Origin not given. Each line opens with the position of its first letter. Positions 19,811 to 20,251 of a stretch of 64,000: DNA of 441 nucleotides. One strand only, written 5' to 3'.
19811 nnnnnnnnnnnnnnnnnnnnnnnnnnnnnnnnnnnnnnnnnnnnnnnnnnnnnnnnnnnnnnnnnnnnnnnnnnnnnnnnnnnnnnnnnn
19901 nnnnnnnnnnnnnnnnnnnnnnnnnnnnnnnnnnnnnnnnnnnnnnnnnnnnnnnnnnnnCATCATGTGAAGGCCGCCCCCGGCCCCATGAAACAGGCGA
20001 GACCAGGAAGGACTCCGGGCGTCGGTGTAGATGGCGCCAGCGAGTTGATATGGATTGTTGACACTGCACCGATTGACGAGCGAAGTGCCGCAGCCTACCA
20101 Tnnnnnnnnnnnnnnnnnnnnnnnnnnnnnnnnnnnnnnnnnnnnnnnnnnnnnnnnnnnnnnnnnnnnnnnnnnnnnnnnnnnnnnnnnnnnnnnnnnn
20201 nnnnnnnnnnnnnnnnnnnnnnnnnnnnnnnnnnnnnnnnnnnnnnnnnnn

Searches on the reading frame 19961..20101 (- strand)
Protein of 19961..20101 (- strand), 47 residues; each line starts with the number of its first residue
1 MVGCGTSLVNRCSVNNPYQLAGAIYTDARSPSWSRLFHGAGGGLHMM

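Call 10: find_homologous_proteins(query=window:19961-20101:-, max_evalue=10)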
Query seq(47 aa) (47 aa): 1 proteins with E <= 10 among 1 candidates.
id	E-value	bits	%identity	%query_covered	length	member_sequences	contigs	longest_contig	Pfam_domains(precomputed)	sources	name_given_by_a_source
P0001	1.1e-25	105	100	100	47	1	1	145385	-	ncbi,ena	-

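Call 12: find_encoding_contigs(protein=P0001, flank=10000, max_places=5)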
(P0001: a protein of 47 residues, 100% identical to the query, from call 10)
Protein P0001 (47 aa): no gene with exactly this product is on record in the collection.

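Call 15: find_encoding_contigs(protein=P0004, flank=5000, max_places=5)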
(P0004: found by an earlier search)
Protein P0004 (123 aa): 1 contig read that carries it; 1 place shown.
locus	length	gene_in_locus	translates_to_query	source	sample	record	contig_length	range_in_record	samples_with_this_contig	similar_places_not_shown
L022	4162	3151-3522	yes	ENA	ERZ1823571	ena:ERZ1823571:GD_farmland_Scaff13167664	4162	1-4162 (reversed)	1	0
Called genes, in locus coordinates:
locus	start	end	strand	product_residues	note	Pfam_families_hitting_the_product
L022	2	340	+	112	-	?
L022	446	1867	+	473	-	PF02629:CoA_binding, PF13380:CoA_binding_2, PF13607:Succ_CoA_lig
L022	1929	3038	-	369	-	PF08735:DUF1786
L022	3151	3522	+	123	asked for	-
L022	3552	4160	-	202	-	?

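Call 16: find_encoding_contigs(protein=P0003, flank=5000, max_places=5)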
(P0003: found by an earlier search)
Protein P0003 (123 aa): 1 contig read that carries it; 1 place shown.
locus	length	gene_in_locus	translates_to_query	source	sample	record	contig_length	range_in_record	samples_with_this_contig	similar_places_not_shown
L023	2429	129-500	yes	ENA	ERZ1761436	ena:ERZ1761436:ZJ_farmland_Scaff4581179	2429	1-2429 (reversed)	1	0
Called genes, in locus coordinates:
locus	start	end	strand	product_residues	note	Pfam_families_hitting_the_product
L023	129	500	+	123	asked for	-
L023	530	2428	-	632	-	?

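Call 33: search_protein_representatives(protein=window:19961-20101:-)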
Query: 47 residues. Proteins with E-value up to 0.001 (for the whole library): 10; up to 1e-10: 2; up to 1e-30: 0. The best 10 are listed.
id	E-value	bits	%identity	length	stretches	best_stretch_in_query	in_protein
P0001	3.5e-26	104.5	100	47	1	1-47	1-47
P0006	4.6e-13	63.8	-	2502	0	-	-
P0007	3.5e-07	45.6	38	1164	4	15-41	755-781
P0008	5.0e-06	42.0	34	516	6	21-44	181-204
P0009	6.3e-06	41.7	38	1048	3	15-46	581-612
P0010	7.1e-06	41.6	42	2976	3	21-44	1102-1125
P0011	8.1e-06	41.4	41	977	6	15-38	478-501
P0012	1.2e-05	40.8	39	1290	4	15-41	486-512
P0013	9.4e-05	38.1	43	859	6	15-38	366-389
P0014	3.5e-04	36.3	34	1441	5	16-41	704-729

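Call 35: search_protein_families(library=pfam, max_evalue=0.01, proteins=[P0006, P0007, P0008, P0009, P0011, P0013])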
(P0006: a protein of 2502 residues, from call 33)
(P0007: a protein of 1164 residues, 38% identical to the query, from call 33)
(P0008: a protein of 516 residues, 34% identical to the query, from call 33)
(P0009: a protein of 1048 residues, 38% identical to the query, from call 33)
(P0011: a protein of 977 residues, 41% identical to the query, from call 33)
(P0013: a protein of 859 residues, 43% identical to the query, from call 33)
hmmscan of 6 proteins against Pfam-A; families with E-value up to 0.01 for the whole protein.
P0006 (2502 aa): 5 families
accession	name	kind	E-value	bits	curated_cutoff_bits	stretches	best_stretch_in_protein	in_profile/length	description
PF19077.6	Big_13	-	5.4e-54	181.4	27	0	502-576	30-102/102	Bacterial Ig-like domain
PF22058.2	X25_BaPul_like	-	1.1e-31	109.2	27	0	97-120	30-53/87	Pullulanase X25 domain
PF25272.1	VERL_C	-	6.9e-29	101.8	27.2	0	758-840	86-161/231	Vitelline envelope sperm lysin receptor, C-terminal domain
PF10694.14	DUF2500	-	8.3e-20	71.6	33.5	0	1985-2010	67-92/102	Protein of unknown function (DUF2500)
PF18229.6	GcnA_N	-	4.8e-06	27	27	0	148-170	23-45/79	N-acetyl-beta-D-glucosaminidase N-terminal domain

P0007 (1164 aa): 8 families
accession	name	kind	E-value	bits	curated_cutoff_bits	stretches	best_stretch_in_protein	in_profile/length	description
PF00530.23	SRCR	-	2e-183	596.5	26.1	11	212-307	2-100/100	Scavenger receptor cysteine-rich domain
PF15494.11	SRCR_2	-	1.3e-31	109.6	27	6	221-309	8-95/99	Scavenger receptor cysteine-rich domain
PF17295.7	DUF5348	-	1.1e-07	32.1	22.8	0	93-134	18-55/68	Domain of unknown function (DUF5348)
PF20637.2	ATG5_HBR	-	2.5e-07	30.8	21.3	0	913-927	33-47/59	Autophagy protein ATG5, alpha-helical bundle region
PF24890.1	ALN_composite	-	6.1e-07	29.8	27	0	105-138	10-42/55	Allantoinase, composite domain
PF14446.12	Prok-RING_1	-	1.7e-06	28.3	29.1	0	129-152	8-29/54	Prokaryotic RING finger family 1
PF11228.13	DUF3027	-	2.1e-06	28.3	25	0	527-551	166-190/193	Protein of unknown function (DUF3027)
PF17746.7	SfsA_N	-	0.00026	21.5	25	0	967-994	15-38/63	SfsA N-terminal OB domain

P0008 (516 aa): 5 families
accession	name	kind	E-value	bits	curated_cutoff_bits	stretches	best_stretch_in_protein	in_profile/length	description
PF06739.17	SBBP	-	3.2e-19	69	20.5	3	304-331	7-34/38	Beta-propeller repeat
PF13927.12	Ig_3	-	6.2e-12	46.3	30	1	350-424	1-78/78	Immunoglobulin domain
PF07679.22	I-set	-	5.8e-11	42.7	23.7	1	351-437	1-89/90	Immunoglobulin I-set domain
PF13895.12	Ig_2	-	1.9e-05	25.2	27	1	351-438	2-79/79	Immunoglobulin domain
PF25292.1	Beta-prop_CGLA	-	0.00058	19.8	26.8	0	67-113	3-49/316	Lambda-carrageenase beta-propeller domain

P0009 (1048 aa): 3 families
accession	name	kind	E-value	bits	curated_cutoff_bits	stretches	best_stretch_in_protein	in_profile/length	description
PF00530.23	SRCR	-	1.1e-100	331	26.1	8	541-631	2-100/100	Scavenger receptor cysteine-rich domain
PF15494.11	SRCR_2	-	1.4e-10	42.1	27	0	551-632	7-94/99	Scavenger receptor cysteine-rich domain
PF09272.15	Hepsin-SRCR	-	0.00018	22.6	26.6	0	748-773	19-44/110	Hepsin, SRCR domain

P0011 (977 aa): 3 families
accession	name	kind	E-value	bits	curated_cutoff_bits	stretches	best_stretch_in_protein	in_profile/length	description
PF00530.23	SRCR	-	2.7e-138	451.6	26.1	7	438-532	2-100/100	Scavenger receptor cysteine-rich domain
PF15494.11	SRCR_2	-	1.3e-29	103.1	27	5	448-533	7-94/99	Scavenger receptor cysteine-rich domain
PF08094.16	Toxin_24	-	1.8e-05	24.9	25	0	949-961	9-21/33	Conotoxin TVIIA/GS family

P0013 (859 aa): 7 families
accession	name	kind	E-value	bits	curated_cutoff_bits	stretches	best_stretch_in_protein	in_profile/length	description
PF00530.23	SRCR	-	5.2e-132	431.5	26.1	9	628-722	2-100/100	Scavenger receptor cysteine-rich domain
PF15494.11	SRCR_2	-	2e-32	112.2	27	2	413-499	7-94/99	Scavenger receptor cysteine-rich domain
PF08935.16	VP4_2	-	2.8e-05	25.1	22.2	0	399-431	5-38/84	Viral protein VP4 subunit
PF11672.13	DUF3268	-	3.6e-05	24.5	28.4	0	100-138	37-75/121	zinc-finger-containing domain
PF09272.15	Hepsin-SRCR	-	6.9e-05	24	26.6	0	266-325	19-77/110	Hepsin, SRCR domain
PF05279.16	Asp-B-Hydro_N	-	0.0026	18.1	23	0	54-76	24-46/66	Aspartyl beta-hydroxylase N-terminal region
PF20637.2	ATG5_HBR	-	0.0069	16.6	21.3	0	193-208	32-47/59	Autophagy protein ATG5, alpha-helical bundle region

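Call 40: find_homologous_proteins(query=L023:533-2428:-, max_evalue=1e-30)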
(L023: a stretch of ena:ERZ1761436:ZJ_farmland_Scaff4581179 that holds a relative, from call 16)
Query L023:533-2428:- (632 aa): 1337 proteins with E <= 1e-30 among 8000 candidates; the best 120 are listed.
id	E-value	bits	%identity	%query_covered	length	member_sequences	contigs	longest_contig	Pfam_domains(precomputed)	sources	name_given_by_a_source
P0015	0.0e+0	1273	87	100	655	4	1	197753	PF01663.28,PF00884.29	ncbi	-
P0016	0.0e+0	1267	87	100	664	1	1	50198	PF11974.15,PF01663.28,PF00884.29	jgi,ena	-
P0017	0.0e+0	1252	86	99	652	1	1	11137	PF01663.28,PF00884.29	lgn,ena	-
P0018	0.0e+0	1248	86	100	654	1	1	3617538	PF01663.28,PF00884.29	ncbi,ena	-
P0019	0.0e+0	1245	84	100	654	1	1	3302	PF01663.28,PF00884.29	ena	-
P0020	0.0e+0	1240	84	100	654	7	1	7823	PF01663.28,PF00884.29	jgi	jgi:hypothetical protein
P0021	0.0e+0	1237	85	99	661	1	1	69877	PF01663.28,PF00884.29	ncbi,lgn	-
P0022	0.0e+0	1220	84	100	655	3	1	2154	PF01663.28,PF00884.29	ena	-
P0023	0.0e+0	1208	83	100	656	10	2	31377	PF01663.28,PF00884.29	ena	-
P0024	0.0e+0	1207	83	100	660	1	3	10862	PF01663.28,PF00884.29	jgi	-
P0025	0.0e+0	1206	83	100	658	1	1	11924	PF01663.28,PF00884.29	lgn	-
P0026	0.0e+0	1206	82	100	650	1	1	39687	PF01663.28,PF00884.29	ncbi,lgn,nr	ncbi:MAG: alkaline phosphatase family protein [Chloroflexi bacterium]|nr:alkaline phosphatase family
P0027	0.0e+0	1205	82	100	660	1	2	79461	PF01663.28,PF00884.29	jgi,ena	-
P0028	0.0e+0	1204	82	100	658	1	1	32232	PF01663.28,PF00884.29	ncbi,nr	ncbi:MAG TPA: alkaline phosphatase family protein [Dehalococcoidia bacterium]|nr:alkaline phosphatas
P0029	0.0e+0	1204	83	100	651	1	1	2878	PF01663.28,PF00884.29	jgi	jgi:hypothetical protein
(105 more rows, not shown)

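Call 41: find_encoding_contigs(protein=P0015, flank=4000, max_places=2)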
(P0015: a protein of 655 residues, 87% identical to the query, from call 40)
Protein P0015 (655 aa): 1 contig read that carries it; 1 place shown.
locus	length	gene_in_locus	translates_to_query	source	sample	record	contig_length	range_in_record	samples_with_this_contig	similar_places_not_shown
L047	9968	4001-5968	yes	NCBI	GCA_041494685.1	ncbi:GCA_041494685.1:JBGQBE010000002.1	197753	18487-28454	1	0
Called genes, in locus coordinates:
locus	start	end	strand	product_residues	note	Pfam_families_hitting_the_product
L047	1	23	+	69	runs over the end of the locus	PF00830:Ribosomal_L28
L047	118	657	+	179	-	PF00149:Metallophos (faint), PF12850:Metallophos_2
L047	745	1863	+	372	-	PF05222:AlaDh_PNT_N, PF01262:AlaDh_PNT_C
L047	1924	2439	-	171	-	PF11716:MDMPI_N, PF12867:DinB_2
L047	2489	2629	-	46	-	-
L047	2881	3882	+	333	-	-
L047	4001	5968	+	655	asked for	PF00884:Sulfatase (faint), PF01663:Phosphodiest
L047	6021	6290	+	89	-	-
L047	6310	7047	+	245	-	PF02678:Pirin, PF17954:Pirin_C_2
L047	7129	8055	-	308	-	PF01073:3Beta_HSD, PF01370:Epimerase, PF02719:Polysacc_synt_2 (weak), PF04321:RmlD_sub_bind, PF05368:NmrA, PF07993:NAD_binding_4 (faint), PF13460:NAD_binding_10, PF16363:GDP_Man_Dehyd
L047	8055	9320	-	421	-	PF00109:ketoacyl-synt, PF00108:Thiolase_N (weak), PF02801:Ketoacyl-synt_C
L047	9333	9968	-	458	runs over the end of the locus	PF08245:Mur_ligase_M, PF02875:Mur_ligase_C, PF27239:FOL3_C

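Call 42: find_encoding_contigs(protein=P0018, flank=4000, max_places=2)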
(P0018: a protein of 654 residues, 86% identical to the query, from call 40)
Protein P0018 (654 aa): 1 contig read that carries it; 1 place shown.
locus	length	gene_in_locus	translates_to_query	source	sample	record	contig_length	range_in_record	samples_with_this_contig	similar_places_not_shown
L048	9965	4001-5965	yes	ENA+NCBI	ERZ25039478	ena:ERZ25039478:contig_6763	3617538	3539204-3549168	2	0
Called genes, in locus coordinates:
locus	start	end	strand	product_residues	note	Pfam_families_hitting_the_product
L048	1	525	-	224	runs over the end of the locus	PF04794:YdjC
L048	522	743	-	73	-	PF04794:YdjC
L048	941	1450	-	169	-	-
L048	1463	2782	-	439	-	PF01966:HD, PF19276:HD_assoc_2 (weak)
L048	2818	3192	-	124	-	PF00383:dCMP_cyt_deam_1, PF08211:dCMP_cyt_deam_2, PF26947:CDL (weak)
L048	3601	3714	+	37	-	-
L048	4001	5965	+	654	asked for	PF00884:Sulfatase (faint), PF01663:Phosphodiest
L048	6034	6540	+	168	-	-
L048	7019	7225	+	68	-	-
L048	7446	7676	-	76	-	-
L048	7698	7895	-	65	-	PF03966:Trm112p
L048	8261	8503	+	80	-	PF01250:Ribosomal_S6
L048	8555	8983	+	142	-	PF00436:SSB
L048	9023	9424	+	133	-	PF01084:Ribosomal_S18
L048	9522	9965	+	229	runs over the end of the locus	PF13624:SurA_N_3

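Call 43: find_encoding_contigs(protein=P0016, flank=4000, max_places=2)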
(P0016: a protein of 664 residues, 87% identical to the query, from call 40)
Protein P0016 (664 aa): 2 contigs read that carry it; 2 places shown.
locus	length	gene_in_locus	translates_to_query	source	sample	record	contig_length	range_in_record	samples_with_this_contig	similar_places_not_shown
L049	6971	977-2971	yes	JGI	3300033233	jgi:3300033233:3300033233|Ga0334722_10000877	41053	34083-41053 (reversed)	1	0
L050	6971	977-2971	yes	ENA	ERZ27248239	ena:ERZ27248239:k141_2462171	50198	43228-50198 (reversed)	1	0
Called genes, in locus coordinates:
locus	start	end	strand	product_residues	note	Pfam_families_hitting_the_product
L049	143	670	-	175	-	PF01243:PNPOx_N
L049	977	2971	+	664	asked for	PF00884:Sulfatase (faint), PF01663:Phosphodiest, PF11974:bMG3 (faint)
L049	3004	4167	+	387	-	PF10851:DUF2652, PF10604:Polyketide_cyc2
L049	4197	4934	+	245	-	PF13489:Methyltransf_23, PF08241:Methyltransf_11, PF08242:Methyltransf_12, PF13649:Methyltransf_25, PF13847:Methyltransf_31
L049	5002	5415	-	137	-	PF01850:PIN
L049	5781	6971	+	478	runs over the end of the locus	PF02629:CoA_binding, PF13380:CoA_binding_2, PF13607:Succ_CoA_lig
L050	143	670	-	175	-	PF01243:PNPOx_N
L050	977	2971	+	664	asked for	PF00884:Sulfatase (faint), PF01663:Phosphodiest, PF11974:bMG3 (faint)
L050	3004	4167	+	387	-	PF10851:DUF2652, PF10604:Polyketide_cyc2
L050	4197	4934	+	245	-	PF13489:Methyltransf_23, PF08241:Methyltransf_11, PF08242:Methyltransf_12, PF13649:Methyltransf_25, PF13847:Methyltransf_31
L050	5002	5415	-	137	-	PF01850:PIN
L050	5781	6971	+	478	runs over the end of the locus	PF02629:CoA_binding, PF13380:CoA_binding_2, PF13607:Succ_CoA_lig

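Call 44: find_encoding_contigs(protein=P0021, flank=4000, max_places=2)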
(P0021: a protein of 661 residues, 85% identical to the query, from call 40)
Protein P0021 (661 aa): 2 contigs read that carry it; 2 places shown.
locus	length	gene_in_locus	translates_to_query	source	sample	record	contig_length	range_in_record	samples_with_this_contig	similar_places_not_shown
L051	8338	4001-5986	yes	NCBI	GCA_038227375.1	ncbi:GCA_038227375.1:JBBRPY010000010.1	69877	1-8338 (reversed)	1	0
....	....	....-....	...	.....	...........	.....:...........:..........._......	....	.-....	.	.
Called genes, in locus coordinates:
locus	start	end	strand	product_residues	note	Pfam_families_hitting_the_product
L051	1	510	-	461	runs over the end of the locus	-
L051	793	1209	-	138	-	-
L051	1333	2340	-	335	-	-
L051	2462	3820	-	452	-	PF00561:Abhydrolase_1, PF00211:Guanylate_cyc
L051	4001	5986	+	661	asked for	PF00884:Sulfatase (faint), PF01663:Phosphodiest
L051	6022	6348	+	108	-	PF03992:ABM (weak)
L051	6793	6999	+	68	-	-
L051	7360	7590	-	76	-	-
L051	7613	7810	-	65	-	PF03966:Trm112p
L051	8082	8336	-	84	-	?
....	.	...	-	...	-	?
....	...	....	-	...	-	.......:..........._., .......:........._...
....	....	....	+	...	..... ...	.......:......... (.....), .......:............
